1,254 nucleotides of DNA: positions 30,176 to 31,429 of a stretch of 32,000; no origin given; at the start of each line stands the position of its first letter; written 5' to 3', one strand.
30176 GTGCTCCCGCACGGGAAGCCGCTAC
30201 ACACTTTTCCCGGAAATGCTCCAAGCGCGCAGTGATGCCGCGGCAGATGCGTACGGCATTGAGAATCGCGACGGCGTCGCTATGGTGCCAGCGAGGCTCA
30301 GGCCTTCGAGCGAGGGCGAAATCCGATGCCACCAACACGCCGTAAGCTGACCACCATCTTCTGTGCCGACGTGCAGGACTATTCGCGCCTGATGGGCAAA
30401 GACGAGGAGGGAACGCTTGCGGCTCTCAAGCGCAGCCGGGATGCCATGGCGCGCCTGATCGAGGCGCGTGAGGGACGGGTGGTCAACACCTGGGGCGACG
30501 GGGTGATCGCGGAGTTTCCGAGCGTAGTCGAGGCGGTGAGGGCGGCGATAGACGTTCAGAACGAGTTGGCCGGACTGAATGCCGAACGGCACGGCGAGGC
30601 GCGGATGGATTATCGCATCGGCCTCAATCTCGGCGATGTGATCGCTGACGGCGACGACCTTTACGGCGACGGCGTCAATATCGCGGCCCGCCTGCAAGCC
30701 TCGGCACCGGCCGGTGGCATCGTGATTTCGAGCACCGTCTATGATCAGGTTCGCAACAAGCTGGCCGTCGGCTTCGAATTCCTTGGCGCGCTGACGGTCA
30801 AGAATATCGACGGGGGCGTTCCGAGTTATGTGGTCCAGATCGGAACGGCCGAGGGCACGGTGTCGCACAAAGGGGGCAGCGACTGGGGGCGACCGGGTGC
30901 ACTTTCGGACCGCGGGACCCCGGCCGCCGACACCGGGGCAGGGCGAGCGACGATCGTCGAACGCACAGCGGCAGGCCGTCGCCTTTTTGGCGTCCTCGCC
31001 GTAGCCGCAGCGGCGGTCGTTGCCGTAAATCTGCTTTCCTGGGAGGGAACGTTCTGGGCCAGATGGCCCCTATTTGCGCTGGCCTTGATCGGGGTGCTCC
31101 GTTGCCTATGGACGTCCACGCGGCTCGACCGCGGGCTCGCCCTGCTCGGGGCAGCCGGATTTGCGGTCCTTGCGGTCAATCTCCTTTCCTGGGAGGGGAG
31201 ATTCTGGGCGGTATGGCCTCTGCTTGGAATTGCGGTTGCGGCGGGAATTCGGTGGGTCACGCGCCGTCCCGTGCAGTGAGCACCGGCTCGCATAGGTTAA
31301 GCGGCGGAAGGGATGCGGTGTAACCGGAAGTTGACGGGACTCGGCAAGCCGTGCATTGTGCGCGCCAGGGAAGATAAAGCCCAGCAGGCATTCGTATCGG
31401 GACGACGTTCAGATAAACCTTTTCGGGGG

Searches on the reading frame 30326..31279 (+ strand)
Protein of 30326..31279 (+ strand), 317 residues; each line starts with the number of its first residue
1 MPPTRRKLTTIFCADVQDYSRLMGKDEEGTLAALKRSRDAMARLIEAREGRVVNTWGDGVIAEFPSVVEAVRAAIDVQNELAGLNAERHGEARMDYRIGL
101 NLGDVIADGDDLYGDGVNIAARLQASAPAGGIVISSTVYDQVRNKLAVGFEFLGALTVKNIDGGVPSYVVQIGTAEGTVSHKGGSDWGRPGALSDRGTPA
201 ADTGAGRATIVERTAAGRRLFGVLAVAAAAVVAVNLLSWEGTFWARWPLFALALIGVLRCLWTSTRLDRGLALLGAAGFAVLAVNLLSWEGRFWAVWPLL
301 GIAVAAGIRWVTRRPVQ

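Call 103: search_protein_families(library=pfam, proteins=[window:30326-31279:+], max_evalue=0.00001)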
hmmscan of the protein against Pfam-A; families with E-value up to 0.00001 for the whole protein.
window:30326-31279:+ (317 aa): 1 family
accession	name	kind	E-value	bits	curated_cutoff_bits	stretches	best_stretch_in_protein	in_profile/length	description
PF00211.25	Guanylate_cyc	-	2.7e-10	40.6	21.9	1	9-159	9-171/183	Adenylate and Guanylate cyclase catalytic domain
